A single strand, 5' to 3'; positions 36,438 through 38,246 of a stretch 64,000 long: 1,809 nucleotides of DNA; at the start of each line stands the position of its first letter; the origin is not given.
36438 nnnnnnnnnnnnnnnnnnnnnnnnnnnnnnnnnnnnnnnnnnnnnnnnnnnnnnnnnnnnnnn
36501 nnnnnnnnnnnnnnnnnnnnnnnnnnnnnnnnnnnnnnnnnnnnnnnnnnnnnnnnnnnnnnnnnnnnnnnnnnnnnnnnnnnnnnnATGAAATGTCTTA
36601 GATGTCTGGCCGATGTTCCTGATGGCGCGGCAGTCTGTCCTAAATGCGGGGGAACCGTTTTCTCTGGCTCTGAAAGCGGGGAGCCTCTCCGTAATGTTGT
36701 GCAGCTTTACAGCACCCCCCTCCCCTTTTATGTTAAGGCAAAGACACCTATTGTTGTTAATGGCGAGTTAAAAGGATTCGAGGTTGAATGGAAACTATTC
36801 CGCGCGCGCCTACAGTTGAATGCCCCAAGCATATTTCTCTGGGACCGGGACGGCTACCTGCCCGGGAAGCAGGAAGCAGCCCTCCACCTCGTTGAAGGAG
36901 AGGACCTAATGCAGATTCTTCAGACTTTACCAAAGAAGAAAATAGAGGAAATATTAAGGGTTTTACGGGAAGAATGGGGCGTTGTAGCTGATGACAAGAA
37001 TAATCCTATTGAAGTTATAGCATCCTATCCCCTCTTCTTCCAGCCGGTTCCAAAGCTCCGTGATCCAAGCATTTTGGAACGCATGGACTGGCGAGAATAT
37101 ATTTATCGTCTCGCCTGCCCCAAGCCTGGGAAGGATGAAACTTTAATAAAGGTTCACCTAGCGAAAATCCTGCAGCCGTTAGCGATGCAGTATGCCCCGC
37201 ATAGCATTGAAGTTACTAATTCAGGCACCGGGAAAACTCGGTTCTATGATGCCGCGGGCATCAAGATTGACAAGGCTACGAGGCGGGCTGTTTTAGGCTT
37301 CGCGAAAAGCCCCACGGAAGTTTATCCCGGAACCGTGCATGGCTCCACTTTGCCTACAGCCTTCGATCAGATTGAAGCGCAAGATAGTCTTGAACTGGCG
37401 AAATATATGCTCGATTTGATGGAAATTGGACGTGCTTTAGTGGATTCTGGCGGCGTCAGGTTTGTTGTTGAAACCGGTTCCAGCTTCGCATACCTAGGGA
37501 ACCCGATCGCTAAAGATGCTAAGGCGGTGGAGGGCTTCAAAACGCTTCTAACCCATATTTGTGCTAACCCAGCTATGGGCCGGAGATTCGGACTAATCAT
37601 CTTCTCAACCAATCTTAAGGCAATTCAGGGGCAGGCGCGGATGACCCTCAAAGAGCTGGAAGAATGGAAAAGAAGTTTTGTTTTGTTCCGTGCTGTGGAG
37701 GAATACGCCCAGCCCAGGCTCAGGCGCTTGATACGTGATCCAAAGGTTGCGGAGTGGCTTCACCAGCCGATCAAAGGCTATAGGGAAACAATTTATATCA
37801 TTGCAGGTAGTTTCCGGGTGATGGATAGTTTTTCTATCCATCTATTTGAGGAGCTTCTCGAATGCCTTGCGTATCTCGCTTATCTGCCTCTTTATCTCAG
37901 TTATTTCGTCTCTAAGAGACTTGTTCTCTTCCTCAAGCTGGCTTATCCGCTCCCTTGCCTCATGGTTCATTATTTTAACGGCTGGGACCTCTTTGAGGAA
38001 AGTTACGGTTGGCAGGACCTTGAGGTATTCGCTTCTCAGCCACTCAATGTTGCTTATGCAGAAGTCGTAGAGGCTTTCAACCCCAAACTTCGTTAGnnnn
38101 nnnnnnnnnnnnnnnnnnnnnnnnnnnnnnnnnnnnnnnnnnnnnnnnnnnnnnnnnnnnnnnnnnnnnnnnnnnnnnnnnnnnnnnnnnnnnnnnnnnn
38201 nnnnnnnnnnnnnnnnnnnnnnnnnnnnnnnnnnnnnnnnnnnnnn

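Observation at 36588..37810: Highly divergent MCM/BrxL-like helicase with Zn ribbon and a D-Q Walker B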

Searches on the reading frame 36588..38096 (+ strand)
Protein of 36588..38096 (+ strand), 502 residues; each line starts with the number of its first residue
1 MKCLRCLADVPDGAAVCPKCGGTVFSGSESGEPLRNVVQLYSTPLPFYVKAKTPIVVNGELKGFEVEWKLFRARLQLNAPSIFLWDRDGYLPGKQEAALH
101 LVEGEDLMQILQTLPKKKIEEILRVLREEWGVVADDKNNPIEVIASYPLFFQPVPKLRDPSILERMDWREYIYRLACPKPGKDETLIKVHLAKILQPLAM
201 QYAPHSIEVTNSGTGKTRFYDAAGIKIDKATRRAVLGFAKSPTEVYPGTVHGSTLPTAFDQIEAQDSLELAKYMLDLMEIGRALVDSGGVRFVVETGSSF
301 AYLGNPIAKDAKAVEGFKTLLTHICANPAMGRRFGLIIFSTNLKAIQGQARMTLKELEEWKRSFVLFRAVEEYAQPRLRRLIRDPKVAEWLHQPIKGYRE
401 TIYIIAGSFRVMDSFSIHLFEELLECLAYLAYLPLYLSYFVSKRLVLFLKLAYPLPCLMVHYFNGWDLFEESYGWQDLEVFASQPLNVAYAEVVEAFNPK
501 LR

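Call 3: search_protein_families(library=pfam, proteins=[window:36588-38096:+], max_evalue=1)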
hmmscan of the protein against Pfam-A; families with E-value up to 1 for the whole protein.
window:36588-38096:+ (502 aa): 3 families
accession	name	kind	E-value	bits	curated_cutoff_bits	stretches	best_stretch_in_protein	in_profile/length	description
PF13240.11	Zn_Ribbon_1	-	0.0044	17.2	25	1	2-21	1-20/23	zinc-ribbon domain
PF12773.13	DZR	-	0.035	14.7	27.3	1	3-21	27-45/45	Double zinc ribbon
PF25487.1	ETR1_N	-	0.17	12.6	27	1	416-478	4-71/97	Ethylene receptor 1-like, N-terminal domain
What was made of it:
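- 36594..36647 (+): CxxC...CxxC zinc ribbon (aa 3-20). Weak Pfam Zn_Ribbon_1 E=0.0044 (call 3).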

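Call 4: search_protein_families(library=ncbifam, proteins=[window:36588-38096:+], max_evalue=1)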
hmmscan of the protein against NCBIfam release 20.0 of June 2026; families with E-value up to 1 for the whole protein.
window:36588-38096:+ (502 aa): 1 family
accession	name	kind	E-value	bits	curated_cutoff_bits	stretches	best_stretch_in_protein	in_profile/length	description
NF000225.3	AAC_6p_Strep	exception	0.011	15.7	250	1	364-406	6-47/156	aminoglycoside 6'-N-acetyltransferase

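Call 5: search_protein_families(library=padloc, proteins=[window:36588-38096:+], max_evalue=1)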
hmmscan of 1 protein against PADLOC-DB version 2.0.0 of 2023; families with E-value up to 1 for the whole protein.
window:36588-38096:+ (502 aa): 0 families
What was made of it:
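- On BrxL (BREX): PADLOC gives 0 families at E<=1 (call 5).
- No PADLOC hit at E<=1 (call 5).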

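Call 6: search_protein_families(library=phrogs, proteins=[window:36588-38096:+], max_evalue=1)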
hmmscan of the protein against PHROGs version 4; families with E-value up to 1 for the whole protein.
window:36588-38096:+ (502 aa): 2 families
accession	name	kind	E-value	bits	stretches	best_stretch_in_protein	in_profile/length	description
phrog_17287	-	unknown function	0.26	12.6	1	3-25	19-41/72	-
phrog_6586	-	unknown function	0.42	11.5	1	1-32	4-35/129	-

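Call 7: search_solved_structures(query=window:36588-38096:+, max_evalue=10, show_alignments=3)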
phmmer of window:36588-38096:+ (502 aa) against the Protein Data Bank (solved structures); distinct sequences matched with E-value up to 10: 0.

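Call 8: find_homologous_proteins(query=window:36588-38093:+, max_evalue=0.001)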
Query window:36588-38093:+ (502 aa): 57 proteins with E <= 0.001 among 8000 candidates.
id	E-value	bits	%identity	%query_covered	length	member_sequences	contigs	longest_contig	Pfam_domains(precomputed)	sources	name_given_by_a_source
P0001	7.4e-245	831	84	85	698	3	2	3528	-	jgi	-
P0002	2.5e-205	701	74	80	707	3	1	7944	-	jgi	jgi:hypothetical protein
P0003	1.7e-203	695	73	80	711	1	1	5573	-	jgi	-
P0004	2.7e-203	694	72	80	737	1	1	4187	-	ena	-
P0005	4.0e-203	694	70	84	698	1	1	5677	-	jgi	-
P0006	2.5e-202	691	72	80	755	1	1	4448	-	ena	-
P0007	2.0e-201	688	70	84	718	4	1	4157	-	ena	-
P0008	2.7e-201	688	70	84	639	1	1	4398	-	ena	-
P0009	6.9e-201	686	73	80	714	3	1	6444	-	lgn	-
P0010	4.2e-200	684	72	80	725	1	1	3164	-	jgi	-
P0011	1.1e-199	682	72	81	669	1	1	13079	-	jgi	-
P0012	6.9e-199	680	72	80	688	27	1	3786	-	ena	-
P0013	3.7e-197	674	69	80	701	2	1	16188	-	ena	-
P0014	1.3e-196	672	71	80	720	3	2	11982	-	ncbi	ncbi:MAG: hypothetical protein QW341_03590 [Candidatus Bathyarchaeia archaeon]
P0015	3.6e-196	671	72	80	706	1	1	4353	-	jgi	jgi:hypothetical protein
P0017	1.3e-193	662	72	78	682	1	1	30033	-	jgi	jgi:hypothetical protein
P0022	7.9e-187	640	67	80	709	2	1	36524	-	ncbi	ncbi:MAG: hypothetical protein ACPLKZ_00990 [Candidatus Bathyarchaeales archaeon]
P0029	2.7e-149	516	55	80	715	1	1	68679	-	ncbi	-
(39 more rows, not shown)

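Call 12: find_encoding_contigs(protein=P0022, flank=10000, max_places=3)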
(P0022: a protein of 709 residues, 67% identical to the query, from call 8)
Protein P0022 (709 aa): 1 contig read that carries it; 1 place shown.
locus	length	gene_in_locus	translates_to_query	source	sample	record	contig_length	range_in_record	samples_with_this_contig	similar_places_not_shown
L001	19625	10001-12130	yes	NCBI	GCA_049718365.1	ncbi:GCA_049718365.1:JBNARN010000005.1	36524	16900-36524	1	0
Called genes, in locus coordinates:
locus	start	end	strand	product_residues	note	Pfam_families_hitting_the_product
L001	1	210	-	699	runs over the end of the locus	-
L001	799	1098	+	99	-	-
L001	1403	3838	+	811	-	PF00092:VWA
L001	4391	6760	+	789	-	PF25788:Ig_Rha78A_N (weak)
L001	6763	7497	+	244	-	PF27226:AF_1845 (faint)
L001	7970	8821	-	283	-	PF01022:HTH_5 (weak)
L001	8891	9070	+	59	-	-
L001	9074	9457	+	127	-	-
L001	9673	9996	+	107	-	-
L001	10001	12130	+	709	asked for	-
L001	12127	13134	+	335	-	PF01896:DNA_primase_S (weak)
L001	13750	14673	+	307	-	PF01555:N6_N4_Mtase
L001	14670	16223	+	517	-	PF13091:PLDc_2 (faint)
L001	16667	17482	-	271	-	PF00589:Phage_integrase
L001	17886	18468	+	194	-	PF00291:PALP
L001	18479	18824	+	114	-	PF00291:PALP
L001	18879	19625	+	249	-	?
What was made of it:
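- One related element (L001) carries a methyltransferase and a PLD-family gene as cargo (call 12).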

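Call 13: find_encoding_contigs(protein=P0029, flank=10000, max_places=3)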
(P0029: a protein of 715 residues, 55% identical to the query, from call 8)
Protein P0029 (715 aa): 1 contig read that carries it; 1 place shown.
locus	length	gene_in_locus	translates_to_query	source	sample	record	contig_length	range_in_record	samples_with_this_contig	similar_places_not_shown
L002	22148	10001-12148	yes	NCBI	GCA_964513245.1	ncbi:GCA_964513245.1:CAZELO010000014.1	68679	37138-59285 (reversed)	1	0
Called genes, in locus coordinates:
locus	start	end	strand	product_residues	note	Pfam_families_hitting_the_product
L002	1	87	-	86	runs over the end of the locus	-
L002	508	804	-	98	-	-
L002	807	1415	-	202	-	PF14196:ATC_hydrolase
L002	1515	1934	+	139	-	-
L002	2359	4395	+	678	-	PF13589:HATPase_c_3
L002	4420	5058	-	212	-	PF00730:HhH-GPD, PF00633:HHH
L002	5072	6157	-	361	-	PF00145:DNA_methylase, PF09445:Methyltransf_15 (weak)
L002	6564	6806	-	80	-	-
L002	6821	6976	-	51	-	-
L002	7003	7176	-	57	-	-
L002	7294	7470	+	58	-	PF04014:MazE_antitoxin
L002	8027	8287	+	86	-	PF14947:HTH_45, PF25213:HVO_A0261_N (weak), PF13463:HTH_27 (weak), PF14277:DUF4364 (weak)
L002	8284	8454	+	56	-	-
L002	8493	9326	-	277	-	PF01047:MarR (weak), PF01022:HTH_5 (faint), PF13412:HTH_24 (weak)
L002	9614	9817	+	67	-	-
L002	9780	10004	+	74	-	-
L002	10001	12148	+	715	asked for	-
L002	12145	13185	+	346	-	PF01896:DNA_primase_S, PF04104:DNA_primase_lrg (weak)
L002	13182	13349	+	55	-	-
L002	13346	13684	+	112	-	-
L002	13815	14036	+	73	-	-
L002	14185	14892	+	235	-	-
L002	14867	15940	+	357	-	-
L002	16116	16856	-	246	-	-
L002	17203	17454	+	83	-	-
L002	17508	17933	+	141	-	-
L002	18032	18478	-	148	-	PF03551:PadR, PF24273:TRASH_HVO_1752_C (weak)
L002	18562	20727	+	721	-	PF00122:E1-E2_ATPase, PF00702:Hydrolase, PF08282:Hydrolase_3 (faint), PF04945:YHS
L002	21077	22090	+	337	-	PF08100:Dimerisation, PF00891:Methyltransf_2, PF08242:Methyltransf_12, PF13649:Methyltransf_25 (faint)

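Call 14: find_encoding_contigs(protein=P0017, flank=10000, max_places=3)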
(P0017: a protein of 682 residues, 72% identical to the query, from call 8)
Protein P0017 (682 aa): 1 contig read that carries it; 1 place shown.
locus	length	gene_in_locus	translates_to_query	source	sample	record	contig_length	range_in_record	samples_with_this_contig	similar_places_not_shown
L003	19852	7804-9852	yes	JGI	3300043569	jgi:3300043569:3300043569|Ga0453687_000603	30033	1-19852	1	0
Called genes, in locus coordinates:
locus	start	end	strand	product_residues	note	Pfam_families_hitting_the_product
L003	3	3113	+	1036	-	?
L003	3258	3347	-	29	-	-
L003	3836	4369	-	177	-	-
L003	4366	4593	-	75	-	-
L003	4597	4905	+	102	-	-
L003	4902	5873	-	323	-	-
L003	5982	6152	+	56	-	-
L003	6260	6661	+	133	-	-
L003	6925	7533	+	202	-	-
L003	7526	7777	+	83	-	-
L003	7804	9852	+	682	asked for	-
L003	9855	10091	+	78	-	-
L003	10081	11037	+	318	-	PF01896:DNA_primase_S (faint)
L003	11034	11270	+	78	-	-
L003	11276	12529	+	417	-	PF25208:DUF7838 (weak), PF00589:Phage_integrase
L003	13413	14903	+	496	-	PF02056:Glyco_hydro_4, PF11975:Glyco_hydro_4C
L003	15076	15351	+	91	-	-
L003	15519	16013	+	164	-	PF19609:DUF6114 (weak), PF13240:Zn_Ribbon_1 (weak), PF13248:Zn_ribbon_3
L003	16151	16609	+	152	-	PF09858:DUF2085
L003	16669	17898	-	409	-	PF00162:PGK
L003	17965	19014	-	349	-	PF00044:Gp_dh_N, PF02800:Gp_dh_C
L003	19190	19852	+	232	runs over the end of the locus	PF02463:SMC_N (faint), PF00005:ABC_tran, PF13304:AAA_21 (faint)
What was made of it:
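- On BrxL (BREX): The neighbours are primase, integrase and wHTH genes (calls 12-14).
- Closest known: BrxL. Different: No PADLOC BrxL match, no Lon-like domain and no BREX neighbourhood (calls 5, 12-14).
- No other helicase is encoded beside the primase in the related elements (calls 12-14).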

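Call 19: search_solved_structures(query=A1, max_evalue=10, show_alignments=5)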
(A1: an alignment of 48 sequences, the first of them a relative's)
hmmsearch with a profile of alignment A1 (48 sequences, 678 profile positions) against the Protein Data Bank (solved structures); distinct sequences matched with E-value up to 10: 8.
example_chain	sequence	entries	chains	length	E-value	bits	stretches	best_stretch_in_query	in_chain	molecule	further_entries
8zxc_A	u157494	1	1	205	0.19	13.4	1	498-671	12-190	ASH1L bromodomain and PHD domain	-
4l1j_A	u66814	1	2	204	0.36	12.5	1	107-156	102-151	HD domain-containing protein 2 | HD domain-containing protein 2 (Phosphorylate)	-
8vlx_A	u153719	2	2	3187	0.52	12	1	596-645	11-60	Huntingtin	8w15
4dmb_A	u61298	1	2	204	0.53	11.9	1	107-156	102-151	HD domain-containing protein 2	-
4l7e_A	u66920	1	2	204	0.54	11.9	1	107-156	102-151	HD domain-containing protein 2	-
4l7w_A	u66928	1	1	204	0.54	11.9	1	107-156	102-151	HD domain-containing protein 2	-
2p6w_A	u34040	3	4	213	0.67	11.6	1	43-104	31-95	Putative glycosyltransferase (Mannosyltransferase) involved in glycosylating the PBCV-1 ma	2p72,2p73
7dxj_A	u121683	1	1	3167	0.74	11.5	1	595-644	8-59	Huntingtin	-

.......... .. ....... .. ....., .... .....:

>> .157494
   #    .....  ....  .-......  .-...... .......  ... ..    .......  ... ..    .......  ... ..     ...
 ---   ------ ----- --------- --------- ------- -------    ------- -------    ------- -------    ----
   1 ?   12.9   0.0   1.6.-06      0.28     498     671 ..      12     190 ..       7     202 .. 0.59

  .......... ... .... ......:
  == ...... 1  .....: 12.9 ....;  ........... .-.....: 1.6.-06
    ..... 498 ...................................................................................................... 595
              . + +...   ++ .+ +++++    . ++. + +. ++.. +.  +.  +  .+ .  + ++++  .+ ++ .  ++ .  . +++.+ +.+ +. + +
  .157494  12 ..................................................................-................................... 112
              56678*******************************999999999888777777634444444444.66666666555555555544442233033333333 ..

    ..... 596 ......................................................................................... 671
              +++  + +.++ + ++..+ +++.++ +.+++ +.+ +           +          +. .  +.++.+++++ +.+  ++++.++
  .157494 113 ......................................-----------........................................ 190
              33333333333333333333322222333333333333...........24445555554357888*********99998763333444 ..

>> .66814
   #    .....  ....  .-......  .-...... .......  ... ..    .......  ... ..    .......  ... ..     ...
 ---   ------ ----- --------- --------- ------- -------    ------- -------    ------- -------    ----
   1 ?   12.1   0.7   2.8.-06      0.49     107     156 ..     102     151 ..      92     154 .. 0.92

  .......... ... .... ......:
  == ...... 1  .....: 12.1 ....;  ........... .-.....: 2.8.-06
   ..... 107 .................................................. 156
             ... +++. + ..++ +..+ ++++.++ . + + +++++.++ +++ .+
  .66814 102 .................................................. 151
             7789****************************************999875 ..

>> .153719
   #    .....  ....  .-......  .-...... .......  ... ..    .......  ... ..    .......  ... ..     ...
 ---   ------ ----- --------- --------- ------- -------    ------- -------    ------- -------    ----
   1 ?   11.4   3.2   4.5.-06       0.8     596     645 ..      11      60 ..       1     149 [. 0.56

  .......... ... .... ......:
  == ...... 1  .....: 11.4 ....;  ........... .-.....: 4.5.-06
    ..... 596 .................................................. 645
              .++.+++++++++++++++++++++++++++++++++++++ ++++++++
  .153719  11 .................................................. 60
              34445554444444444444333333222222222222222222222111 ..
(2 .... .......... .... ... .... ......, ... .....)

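Call 24: find_encoding_contigs(protein=P0001, flank=10000, max_places=3)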
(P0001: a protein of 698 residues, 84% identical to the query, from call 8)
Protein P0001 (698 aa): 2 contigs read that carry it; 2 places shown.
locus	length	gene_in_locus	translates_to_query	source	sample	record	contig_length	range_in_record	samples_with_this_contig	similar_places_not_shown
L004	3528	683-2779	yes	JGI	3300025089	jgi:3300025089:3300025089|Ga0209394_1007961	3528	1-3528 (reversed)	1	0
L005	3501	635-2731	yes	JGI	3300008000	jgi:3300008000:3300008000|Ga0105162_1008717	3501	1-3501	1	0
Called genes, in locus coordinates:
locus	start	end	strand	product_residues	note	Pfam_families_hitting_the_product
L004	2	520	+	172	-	?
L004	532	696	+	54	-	-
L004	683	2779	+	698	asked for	-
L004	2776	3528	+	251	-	?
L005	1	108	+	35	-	?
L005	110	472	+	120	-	-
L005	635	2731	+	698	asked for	-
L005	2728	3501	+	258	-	?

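Call 31: predict_structure(alignment_id=A1)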
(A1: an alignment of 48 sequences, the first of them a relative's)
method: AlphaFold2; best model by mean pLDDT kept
length: 698 residues; sequences in the alignment: 48
mean_pLDDT: 83.6   pTM: 0.72
mean pLDDT of the five models: 83.6, 83.1, 82.2, 82.0, 81.5
residues with pLDDT >= 90: 383; 70-90: 198; 50-70: 50; < 50: 67
segments of 3 or more residues with pLDDT < 50: 597-655, 680-684
pLDDT, mean of each block of 10 residues (from residue 1): 83 82 70 84 87 91 92 90 91 84 91 93 92 68 87 91 93 93 93 97 97 91 94 92 89 94 83 93 93 94 83 68 86 96 86 89 93 95 98 96 90 91 97 98 97 98 97 91 83 92 96 92 93 89 91 89 93 92 89 65 38 35 32 40 37 49 67 51 55 60
secondary structure, 60 per line:
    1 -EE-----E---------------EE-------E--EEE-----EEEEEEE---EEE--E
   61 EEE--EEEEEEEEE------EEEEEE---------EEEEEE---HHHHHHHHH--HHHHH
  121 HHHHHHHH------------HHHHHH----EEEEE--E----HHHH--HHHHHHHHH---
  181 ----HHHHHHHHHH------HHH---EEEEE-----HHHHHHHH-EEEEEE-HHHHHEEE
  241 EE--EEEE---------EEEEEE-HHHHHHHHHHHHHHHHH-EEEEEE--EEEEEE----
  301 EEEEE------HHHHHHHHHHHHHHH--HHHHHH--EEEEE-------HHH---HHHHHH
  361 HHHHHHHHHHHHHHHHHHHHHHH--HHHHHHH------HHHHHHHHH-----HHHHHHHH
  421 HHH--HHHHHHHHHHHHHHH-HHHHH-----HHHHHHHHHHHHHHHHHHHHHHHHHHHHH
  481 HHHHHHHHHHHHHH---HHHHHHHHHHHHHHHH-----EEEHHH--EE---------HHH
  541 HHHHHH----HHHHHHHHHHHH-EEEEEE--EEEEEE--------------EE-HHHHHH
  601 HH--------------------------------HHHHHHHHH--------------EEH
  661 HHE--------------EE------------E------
elements in order (helices of 4 or more, strands of 3 or more residues): E37-39 E45-51 E55-57 E60-63 E66-74 E81-86 E96-101 H105-113 H116-128 H141-146 E151-155 H163-166 H169-177 H185-194 E207-211 H217-224 E226-231 H233-237 E238-242 E245-248 E258-263 H265-281 E283-288 E291-296 E301-305 H312-326 H329-334 E337-341 H355-383 H386-392 H399-407 H413-423 H426-440 H442-446 H452-494 H498-513 E519-521 H538-546 H551-562 E564-569 E572-577 H595-602 H635-643
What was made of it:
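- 37416..37505 (+): Helix 3, pre-sensor-1 beta-hairpin and sensor 1 (…YLGNP). Hairpin at 283-288 and 291-296, then beta4 at 301-305, in the model (call 31).
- The P0001 model has pLDDT 83.6 and pTM 0.72 (call 31). The protein has a helical lid with a candidate sensor 2, and an MCM-like domain order (call 31).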

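Call 34: fold_search(model_id=the predicted structure, library=pdb)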
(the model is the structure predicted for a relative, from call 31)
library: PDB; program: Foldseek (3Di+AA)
matches with E <= 10: 841; with E <= 0.001: 411
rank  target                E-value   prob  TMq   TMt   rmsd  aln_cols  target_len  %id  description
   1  9e2z_4                1.1e-10  1.00  0.26  0.30  15.1       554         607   13  Cryo-EM structure of human CMG helicase stalled at G4-containing DNA template (released 2025-03-26)
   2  6skl_4                1.2e-10  1.00  0.30  0.30  13.9       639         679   11  Cryo-EM structure of the CMG Fork Protection Complex at a replication fork - Conformation 1 (released 2020-05-06)
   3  8s09_5                1.3e-10  1.00  0.29  0.29  19.2       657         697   12  H. sapiens MCM2-7 double hexamer bound to double stranded DNA (released 2024-10-02)
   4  8s0a_5                1.8e-10  1.00  0.27  0.28  18.8       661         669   11  H. sapiens MCM2-7 hexamer bound to double stranded DNA (released 2024-10-02)
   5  8eag_F                2.0e-10  1.00  0.31  0.41  12.3       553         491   11  SsoMCM hexamer bound to Mg/ADP-BeFx and 12-mer oligo-dT. Class 2 (released 2022-12-14)
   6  8b9d_4                2.0e-10  1.00  0.31  0.32  14.6       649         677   12  Human replisome bound by Pol Alpha (released 2023-08-09)
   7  8w0f_4                2.1e-10  1.00  0.29  0.31  12.9       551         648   11  Cryo-EM structure of a human MCM2-7 double hexamer on dsDNA (released 2024-10-02)
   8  9gjp_5                2.2e-10  1.00  0.27  0.29  17.7       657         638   11  OCCM maturation intermediate stalled with an Arginine Finger mutation in Mcm5: Conformer 2 (released 2025-03-05)
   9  8p63_5                2.6e-10  1.00  0.30  0.31  18.2       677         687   11  S. cerevisiae consensus-sCMGE on ssDNA after DNA replication initiation (released 2024-05-29)
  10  6mii_E                3.6e-10  1.00  0.31  0.36  11.7       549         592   13  Crystal structure of minichromosome maintenance protein MCM/DNA complex (released 2019-07-24)
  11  6mii_B                3.6e-10  1.00  0.29  0.34  12.4       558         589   11  Crystal structure of minichromosome maintenance protein MCM/DNA complex (released 2019-07-24)
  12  6xtx_2                3.8e-10  1.00  0.23  0.23  23.4       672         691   11  CryoEM structure of human CMG bound to ATPgammaS and DNA (released 2020-05-27)
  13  9bcx_2                5.0e-10  1.00  0.28  0.31  13.8       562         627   11  Cryo-EM structure of the S. cerevisiae ORC-Cdc6-Mcm2-7-DNA complex with a fully closed Mcm2-Mcm5 DNA entry gate (released 2025-01-01)
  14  8w0f_5                5.5e-10  1.00  0.28  0.31  16.9       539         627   14  Cryo-EM structure of a human MCM2-7 double hexamer on dsDNA (released 2024-10-02)
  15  8s0a_2                5.5e-10  1.00  0.23  0.23  23.1       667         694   12  H. sapiens MCM2-7 hexamer bound to double stranded DNA (released 2024-10-02)
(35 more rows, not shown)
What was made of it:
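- Its top 50 PDB matches are all MCM, with E 1e-10 to 2e-9 over 510-690 aligned columns (call 34).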
